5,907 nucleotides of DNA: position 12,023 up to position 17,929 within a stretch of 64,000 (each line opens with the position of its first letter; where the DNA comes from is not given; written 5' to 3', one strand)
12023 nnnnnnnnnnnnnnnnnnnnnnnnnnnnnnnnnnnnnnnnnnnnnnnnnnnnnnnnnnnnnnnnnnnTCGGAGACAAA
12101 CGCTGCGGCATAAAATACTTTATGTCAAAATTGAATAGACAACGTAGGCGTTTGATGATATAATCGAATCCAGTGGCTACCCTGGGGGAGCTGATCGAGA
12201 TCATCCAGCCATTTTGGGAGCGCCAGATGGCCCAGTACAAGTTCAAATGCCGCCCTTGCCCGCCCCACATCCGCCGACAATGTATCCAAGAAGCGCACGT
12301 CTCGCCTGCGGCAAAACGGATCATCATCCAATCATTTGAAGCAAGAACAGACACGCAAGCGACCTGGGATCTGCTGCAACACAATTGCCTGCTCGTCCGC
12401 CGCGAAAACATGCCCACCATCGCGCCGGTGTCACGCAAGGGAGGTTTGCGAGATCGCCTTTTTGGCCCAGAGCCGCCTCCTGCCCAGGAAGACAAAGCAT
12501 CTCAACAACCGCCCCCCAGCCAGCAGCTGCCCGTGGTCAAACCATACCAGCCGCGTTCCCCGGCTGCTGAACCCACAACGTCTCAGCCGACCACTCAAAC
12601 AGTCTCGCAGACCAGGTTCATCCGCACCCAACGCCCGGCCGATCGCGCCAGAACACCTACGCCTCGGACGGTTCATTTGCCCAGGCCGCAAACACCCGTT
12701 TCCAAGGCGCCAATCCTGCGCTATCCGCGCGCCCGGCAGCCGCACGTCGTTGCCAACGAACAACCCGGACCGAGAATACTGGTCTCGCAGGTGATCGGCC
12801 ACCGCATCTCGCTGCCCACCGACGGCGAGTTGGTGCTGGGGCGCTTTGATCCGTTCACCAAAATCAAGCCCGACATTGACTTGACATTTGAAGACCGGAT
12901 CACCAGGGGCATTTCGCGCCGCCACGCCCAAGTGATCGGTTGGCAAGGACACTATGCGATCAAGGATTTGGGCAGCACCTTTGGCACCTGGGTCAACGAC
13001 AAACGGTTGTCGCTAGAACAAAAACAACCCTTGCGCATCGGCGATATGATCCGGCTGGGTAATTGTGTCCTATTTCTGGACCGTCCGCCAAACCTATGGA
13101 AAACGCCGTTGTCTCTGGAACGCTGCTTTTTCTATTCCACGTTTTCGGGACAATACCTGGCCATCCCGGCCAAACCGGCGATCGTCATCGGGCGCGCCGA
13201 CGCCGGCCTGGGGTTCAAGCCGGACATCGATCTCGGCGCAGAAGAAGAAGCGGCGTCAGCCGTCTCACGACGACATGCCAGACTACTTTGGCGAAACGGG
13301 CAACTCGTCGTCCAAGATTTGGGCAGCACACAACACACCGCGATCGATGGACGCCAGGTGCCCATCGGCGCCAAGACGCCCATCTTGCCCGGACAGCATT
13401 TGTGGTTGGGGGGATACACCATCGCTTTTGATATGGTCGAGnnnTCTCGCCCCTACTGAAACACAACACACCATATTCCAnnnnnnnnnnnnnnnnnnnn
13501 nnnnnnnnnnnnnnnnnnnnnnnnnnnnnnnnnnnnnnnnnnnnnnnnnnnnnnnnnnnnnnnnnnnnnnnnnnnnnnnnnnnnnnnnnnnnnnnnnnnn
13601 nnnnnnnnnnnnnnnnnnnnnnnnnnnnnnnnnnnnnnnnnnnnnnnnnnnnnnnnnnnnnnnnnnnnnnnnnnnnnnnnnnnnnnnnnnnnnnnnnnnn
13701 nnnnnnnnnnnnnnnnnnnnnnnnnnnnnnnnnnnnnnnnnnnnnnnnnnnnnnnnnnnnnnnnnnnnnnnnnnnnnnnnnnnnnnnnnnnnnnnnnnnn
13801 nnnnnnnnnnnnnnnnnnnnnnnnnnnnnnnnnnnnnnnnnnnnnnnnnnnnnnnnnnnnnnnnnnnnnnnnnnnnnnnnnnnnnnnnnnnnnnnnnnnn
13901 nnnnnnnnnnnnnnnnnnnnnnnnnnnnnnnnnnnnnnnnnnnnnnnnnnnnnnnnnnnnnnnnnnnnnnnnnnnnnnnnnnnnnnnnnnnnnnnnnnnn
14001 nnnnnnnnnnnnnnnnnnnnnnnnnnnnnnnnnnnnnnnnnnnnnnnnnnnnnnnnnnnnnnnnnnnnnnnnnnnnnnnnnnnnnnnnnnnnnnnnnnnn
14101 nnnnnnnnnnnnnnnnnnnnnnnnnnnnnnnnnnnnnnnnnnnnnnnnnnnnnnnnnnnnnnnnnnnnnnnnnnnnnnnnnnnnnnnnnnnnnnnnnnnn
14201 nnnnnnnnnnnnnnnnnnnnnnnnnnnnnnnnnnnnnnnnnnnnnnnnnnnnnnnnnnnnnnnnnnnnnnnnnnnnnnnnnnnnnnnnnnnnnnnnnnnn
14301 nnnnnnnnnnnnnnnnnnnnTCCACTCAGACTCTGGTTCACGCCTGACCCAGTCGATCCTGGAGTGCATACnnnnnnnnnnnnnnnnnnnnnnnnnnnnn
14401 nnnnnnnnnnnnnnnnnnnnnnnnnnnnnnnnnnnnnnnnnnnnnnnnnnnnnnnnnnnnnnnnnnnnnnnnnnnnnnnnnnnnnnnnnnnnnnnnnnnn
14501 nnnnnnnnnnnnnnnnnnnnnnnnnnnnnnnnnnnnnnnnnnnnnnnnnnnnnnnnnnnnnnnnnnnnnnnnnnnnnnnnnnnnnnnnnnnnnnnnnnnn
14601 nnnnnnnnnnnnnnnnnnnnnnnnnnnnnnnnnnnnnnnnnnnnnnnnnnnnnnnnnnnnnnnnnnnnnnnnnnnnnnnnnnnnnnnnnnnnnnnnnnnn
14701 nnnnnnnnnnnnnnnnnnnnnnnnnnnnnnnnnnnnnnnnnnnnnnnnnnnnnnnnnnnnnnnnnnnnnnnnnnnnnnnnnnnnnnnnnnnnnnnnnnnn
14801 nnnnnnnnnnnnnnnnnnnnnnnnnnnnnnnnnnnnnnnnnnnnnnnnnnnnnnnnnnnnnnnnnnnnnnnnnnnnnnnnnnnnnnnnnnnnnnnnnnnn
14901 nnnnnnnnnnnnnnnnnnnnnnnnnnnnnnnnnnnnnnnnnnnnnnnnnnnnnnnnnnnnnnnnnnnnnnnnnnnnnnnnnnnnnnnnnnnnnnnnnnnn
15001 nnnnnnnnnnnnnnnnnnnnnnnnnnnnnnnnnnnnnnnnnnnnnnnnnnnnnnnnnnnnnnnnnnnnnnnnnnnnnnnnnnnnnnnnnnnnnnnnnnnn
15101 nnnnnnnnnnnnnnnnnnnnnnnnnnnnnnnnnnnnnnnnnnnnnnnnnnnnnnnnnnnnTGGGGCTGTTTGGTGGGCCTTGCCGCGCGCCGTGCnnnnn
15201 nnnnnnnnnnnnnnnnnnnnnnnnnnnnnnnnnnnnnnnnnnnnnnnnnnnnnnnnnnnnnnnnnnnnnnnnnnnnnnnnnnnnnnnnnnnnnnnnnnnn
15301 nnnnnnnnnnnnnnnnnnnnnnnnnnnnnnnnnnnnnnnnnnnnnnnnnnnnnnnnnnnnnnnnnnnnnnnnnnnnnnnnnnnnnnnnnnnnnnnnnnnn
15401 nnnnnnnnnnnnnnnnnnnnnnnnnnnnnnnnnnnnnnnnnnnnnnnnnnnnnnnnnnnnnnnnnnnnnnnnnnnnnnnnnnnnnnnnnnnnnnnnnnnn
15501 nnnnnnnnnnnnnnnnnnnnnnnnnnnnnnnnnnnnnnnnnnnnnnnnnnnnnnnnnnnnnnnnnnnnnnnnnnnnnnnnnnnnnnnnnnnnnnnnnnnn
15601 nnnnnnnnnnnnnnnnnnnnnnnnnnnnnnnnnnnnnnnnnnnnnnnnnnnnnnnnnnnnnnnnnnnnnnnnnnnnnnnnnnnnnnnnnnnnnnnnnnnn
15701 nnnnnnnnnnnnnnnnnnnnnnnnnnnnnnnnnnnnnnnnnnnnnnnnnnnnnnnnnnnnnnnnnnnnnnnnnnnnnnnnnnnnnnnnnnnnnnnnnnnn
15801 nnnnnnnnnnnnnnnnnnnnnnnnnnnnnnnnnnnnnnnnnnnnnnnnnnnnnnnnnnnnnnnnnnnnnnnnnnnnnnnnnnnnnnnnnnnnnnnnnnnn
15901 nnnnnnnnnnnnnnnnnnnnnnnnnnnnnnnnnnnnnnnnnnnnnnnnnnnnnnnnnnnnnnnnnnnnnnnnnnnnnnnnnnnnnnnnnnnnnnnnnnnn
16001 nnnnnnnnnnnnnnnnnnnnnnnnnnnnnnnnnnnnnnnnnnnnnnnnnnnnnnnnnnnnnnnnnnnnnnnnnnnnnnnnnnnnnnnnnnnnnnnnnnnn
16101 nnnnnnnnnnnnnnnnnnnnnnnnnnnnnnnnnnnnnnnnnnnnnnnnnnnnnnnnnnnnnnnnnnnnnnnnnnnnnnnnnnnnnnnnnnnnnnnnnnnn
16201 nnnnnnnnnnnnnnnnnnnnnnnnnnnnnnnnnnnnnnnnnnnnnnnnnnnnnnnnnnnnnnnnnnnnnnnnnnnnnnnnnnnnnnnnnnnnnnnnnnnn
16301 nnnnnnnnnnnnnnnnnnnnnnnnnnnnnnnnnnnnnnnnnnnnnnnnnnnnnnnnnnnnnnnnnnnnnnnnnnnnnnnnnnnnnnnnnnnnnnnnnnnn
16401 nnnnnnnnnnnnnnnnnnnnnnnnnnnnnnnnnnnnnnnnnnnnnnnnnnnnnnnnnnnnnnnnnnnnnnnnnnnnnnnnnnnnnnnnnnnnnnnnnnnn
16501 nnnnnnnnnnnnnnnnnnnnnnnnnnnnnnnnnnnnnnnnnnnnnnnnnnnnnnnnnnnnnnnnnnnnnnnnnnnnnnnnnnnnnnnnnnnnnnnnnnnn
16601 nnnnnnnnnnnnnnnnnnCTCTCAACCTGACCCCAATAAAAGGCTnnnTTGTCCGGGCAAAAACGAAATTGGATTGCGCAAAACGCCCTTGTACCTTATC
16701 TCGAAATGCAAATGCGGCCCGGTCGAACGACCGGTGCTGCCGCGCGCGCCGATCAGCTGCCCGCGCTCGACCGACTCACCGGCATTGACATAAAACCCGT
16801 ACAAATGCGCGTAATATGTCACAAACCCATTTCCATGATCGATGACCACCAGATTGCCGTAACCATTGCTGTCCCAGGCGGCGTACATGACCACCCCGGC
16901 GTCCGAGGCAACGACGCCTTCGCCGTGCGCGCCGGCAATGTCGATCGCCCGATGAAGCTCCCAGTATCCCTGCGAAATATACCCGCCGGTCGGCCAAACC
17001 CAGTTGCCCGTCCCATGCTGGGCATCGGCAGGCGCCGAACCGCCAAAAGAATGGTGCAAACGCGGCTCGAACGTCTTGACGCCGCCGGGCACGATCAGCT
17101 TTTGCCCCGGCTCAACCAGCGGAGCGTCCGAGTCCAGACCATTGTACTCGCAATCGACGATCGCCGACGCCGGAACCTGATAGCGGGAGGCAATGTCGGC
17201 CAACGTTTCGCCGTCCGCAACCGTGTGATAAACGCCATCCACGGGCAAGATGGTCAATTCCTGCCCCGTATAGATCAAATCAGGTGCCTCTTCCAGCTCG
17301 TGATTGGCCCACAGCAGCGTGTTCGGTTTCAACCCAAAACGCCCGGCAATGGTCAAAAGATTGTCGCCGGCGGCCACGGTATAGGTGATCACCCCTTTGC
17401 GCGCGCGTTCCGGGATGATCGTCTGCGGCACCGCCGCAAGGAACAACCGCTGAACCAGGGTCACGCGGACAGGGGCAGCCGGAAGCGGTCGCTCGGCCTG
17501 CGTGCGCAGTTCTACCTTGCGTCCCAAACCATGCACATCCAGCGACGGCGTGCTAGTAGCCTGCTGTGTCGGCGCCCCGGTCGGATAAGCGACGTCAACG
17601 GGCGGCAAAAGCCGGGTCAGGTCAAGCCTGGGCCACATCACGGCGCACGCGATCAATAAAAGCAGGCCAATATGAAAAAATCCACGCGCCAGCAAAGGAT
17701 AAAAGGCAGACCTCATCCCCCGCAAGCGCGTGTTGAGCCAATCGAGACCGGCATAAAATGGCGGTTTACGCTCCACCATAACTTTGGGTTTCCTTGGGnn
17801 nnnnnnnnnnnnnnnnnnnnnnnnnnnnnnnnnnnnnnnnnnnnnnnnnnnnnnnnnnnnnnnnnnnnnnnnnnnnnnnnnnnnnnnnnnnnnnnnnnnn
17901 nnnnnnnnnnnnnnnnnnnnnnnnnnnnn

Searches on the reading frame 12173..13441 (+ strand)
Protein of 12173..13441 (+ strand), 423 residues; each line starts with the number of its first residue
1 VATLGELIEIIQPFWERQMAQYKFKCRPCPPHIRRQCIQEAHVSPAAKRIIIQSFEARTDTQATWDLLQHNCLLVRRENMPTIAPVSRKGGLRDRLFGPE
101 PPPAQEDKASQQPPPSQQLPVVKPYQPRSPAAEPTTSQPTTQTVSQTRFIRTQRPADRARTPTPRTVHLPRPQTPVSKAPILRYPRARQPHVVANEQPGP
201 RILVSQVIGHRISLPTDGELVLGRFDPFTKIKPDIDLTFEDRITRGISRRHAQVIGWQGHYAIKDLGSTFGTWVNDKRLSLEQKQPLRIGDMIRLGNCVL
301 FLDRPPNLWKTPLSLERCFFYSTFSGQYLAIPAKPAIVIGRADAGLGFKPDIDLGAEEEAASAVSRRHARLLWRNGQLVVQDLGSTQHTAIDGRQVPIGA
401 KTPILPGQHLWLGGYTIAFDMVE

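Call 14: search_protein_families(library=ncbifam, proteins=[window:12173-13441:+], max_evalue=0.00001)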
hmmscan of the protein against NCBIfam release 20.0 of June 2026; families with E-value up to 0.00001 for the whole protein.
window:12173-13441:+ (423 aa): 5 families
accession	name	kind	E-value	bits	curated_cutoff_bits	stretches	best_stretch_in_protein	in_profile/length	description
NF049868.1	FhaB_Rv0019c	equivalog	3.2e-18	66.3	125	2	233-300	94-156/158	FHA domain-containing protein FhaB/FipA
TIGR03354.1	VI_FHA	hypoth_equivalog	1.5e-10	41.5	120.25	0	235-299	34-98/420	type VI secretion system-associated FHA domain protein TagH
NF041660.2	oxygluDhInhib_OdhI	equivalog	2.7e-10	40.2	200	0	232-298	63-123/130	oxoglutarate dehydrogenase inhibitor Odhl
NF033760.1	gliding_GltG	equivalog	8.3e-09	34.5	650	0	247-306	43-100/650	adventurous gliding motility protein GltG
NF052573.1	HisKinEspAMyxo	equivalog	3.2e-07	28.8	1400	0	234-301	55-117/755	serine histidine kinase EspA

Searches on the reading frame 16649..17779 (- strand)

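Call 29: search_protein_families(library=ncbifam, proteins=[window:16649-17779:-], max_evalue=0.00001)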
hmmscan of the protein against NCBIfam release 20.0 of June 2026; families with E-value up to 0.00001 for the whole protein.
window:16649-17779:- (377 aa): 18 families
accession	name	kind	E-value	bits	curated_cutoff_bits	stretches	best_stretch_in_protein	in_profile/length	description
NF050804.1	CellDivDipMCaul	equivalog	6.3e-31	107.9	900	2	255-364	502-616/634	cell division endopeptidase DipM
NF040883.1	amid_act_ActS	equivalog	1.8e-30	106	375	1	183-377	34-236/242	amidase activator ActS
NF008123.1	PRK10871.1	equivalog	9.5e-28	97.6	311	1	248-375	234-363/365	murein hydrolase activator NlpD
NF052336.1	PdgHdaseHSB100310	equivalog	2.6e-24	86.2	500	1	257-365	32-145/316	peptidoglycan hydrolase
NF008652.0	PRK11649.1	equivalog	5.1e-21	74.9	341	1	275-371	312-407/439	murein DD-endopeptidase MepM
NF052530.1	Heli_ShapePgp3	exception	5.8e-21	74.8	300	1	276-374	167-264/270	peptidoglycan metallopeptidase Pgp3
NF053824.1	PdgNdpepShyC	equivalog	8.9e-20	71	700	1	271-370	291-389/429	peptidoglycan DD-endopeptidase ShyC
NF041208.1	celldiv_DipM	equivalog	1.3e-18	67.4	740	1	122-374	176-417/419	cell division endopeptidase DipM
NF053825.1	PdgNdpepShyA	equivalog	5.2e-18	64.9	700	1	276-367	296-386/425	peptidoglycan DD-endopeptidase ShyA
NF053738.1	S2SprSpoIIQBc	equivalog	4.8e-16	59.1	250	1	274-374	120-223/232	stage II sporulation protein SpoIIQ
NF052529.1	PG_M23_Pgp6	exception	4.3e-14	52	600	1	268-368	330-426/452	peptidoglycan metallopeptidase Pgp6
NF008644.1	PRK11637.1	equivalog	1.4e-13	50.6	270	1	257-374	261-383/385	murein hydrolase activator EnvC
NF047755.1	LIC_10271_M23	exception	4.4e-11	42.9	180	1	184-345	26-185/207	LIC_10271 family cell wall hydrolase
TIGR02899.1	spore_safA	subfamily_domain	7.3e-09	35.4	67.85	0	135-177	1-42/44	SafA/ExsA family spore coat assembly protein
NF008399.0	PRK11198.1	equivalog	7e-07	29.8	134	0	117-177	82-145/149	peptidoglycan-binding protein LysM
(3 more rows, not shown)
